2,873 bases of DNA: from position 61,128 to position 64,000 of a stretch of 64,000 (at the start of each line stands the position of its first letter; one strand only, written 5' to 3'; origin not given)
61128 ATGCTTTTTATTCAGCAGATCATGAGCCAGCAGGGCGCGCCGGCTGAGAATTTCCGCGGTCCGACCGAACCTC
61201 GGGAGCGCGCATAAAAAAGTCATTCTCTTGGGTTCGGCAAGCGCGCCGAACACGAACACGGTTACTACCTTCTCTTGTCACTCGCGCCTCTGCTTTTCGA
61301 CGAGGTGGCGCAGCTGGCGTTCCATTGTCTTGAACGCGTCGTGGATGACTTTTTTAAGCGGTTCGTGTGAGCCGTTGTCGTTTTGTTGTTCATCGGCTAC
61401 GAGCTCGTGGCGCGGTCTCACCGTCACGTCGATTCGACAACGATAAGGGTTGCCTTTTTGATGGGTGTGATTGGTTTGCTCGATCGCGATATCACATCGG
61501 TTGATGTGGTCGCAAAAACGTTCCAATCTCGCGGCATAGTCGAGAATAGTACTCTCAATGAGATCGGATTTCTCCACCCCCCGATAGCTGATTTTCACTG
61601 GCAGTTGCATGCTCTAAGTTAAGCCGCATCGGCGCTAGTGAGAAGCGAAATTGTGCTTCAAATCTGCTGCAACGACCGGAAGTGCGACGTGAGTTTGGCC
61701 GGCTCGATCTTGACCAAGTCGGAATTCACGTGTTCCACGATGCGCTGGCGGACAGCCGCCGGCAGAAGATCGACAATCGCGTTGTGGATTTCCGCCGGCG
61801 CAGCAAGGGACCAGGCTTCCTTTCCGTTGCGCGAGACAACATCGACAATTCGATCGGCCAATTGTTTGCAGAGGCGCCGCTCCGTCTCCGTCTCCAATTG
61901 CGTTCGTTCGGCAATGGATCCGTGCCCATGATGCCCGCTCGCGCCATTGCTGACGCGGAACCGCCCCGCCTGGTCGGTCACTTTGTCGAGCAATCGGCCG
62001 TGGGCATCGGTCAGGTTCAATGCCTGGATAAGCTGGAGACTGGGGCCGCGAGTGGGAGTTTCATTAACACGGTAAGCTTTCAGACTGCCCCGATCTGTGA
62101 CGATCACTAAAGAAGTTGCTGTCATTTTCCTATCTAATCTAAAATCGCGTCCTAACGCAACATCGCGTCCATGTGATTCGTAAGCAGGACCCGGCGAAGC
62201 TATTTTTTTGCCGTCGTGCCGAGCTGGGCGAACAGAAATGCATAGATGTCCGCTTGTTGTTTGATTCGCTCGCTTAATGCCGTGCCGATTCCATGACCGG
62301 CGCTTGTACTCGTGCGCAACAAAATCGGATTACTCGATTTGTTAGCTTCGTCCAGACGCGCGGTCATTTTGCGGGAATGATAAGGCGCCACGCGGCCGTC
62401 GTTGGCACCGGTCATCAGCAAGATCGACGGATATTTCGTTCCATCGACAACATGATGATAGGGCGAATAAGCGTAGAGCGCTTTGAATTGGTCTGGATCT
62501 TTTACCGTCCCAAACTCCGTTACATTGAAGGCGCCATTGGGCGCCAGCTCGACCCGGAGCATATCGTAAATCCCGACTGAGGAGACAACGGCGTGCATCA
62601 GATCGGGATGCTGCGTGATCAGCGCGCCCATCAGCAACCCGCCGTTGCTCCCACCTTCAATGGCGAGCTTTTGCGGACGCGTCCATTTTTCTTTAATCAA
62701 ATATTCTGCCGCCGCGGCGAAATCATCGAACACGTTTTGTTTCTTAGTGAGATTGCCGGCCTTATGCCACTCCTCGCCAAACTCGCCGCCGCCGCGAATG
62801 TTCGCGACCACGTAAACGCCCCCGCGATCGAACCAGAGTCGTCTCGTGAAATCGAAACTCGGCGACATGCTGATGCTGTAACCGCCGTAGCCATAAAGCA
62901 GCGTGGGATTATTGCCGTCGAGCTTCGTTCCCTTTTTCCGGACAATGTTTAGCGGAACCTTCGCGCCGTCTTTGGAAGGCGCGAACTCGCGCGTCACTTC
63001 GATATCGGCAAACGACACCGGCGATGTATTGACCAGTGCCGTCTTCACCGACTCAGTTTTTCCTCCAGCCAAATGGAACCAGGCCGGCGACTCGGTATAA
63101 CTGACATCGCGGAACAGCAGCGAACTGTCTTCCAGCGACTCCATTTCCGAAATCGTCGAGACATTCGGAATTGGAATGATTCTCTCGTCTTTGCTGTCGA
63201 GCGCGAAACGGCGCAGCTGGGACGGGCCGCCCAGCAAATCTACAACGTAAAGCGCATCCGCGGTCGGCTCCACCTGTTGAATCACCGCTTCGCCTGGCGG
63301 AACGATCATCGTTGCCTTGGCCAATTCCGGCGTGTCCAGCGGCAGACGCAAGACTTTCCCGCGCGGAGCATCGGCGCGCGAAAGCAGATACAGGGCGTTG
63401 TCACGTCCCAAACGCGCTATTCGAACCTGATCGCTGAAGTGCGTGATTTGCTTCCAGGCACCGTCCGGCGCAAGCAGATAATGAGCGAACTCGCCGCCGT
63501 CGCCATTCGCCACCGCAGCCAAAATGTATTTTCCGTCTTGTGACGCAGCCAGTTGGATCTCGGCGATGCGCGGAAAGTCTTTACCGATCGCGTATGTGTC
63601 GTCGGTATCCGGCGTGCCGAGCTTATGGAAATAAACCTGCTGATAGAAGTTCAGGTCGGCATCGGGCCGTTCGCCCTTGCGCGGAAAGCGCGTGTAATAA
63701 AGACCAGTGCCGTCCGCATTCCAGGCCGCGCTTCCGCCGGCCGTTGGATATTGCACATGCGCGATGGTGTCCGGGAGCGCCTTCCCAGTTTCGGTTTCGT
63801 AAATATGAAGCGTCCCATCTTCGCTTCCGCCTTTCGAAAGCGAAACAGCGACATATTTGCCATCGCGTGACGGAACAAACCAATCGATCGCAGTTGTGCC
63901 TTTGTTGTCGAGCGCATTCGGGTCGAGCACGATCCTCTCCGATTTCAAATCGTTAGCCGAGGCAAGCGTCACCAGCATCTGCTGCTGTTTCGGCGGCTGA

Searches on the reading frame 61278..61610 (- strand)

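Call 27: search_protein_families(library=pfam, proteins=[window:61278-61610:-], max_evalue=0.001)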
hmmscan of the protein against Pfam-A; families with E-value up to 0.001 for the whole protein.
window:61278-61610:- (110 aa): 1 family
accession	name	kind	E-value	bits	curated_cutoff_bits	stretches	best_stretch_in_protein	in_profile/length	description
PF02482.25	Ribosomal_S30AE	-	3e-11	44.3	23.7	1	5-108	1-88/88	Sigma 54 modulation protein / S30EA ribosomal protein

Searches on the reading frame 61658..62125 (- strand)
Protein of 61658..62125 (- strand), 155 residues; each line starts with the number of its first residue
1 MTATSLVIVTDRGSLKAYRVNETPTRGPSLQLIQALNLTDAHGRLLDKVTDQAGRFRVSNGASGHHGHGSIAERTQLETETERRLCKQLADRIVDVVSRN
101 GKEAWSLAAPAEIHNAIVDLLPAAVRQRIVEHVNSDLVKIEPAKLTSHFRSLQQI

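Call 27: search_protein_families(library=pfam, proteins=[window:61658-62125:-], max_evalue=0.001)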
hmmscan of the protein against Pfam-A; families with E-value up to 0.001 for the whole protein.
window:61658-62125:- (155 aa): 3 families
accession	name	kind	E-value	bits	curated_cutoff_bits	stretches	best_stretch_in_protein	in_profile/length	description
PF10116.14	Host_attach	-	1.4e-17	65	26.7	1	6-148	1-137/138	Protein required for attachment to host cells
PF18856.6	baeRF_family12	-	3.3e-12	47.6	27.7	1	5-148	2-137/138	Bacterial archaeo-eukaryotic release factor family 12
PF18854.6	baeRF_family10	-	0.00053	20.7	27.1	1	51-132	41-122/143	Bacterial archaeo-eukaryotic release factor family 10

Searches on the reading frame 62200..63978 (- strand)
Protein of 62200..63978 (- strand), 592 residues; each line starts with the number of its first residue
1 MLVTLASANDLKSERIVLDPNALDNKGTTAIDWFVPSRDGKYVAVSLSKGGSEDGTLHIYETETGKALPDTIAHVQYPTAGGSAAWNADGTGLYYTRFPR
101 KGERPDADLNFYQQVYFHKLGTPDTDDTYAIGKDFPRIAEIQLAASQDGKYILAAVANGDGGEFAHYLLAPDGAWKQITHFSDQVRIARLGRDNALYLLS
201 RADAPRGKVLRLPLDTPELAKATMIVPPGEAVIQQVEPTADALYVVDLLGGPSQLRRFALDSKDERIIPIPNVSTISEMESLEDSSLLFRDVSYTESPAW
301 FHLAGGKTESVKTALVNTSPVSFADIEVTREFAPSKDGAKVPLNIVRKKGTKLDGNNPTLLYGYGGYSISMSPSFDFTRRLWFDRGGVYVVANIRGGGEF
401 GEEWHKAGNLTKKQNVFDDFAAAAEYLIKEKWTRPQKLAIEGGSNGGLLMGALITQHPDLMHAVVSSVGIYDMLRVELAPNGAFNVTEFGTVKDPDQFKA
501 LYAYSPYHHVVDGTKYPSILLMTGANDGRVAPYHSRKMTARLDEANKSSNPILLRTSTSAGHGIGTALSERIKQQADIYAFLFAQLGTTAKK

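Call 27: search_protein_families(library=pfam, proteins=[window:62200-63978:-], max_evalue=0.001)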
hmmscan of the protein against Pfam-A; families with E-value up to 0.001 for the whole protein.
window:62200-63978:- (592 aa): 3 families
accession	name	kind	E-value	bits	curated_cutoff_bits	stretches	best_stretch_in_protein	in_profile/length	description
PF00326.27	Peptidase_S9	-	6.6e-57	192.9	22.6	1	373-588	1-212/213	Prolyl oligopeptidase family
PF02897.21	Peptidase_S9_N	-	1.1e-45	156.6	24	1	8-303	102-401/414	Prolyl oligopeptidase, N-terminal beta-propeller domain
PF02129.25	Peptidase_S15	-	8.7e-05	22.8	23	1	337-493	1-152/262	X-Pro dipeptidyl-peptidase (S15 family)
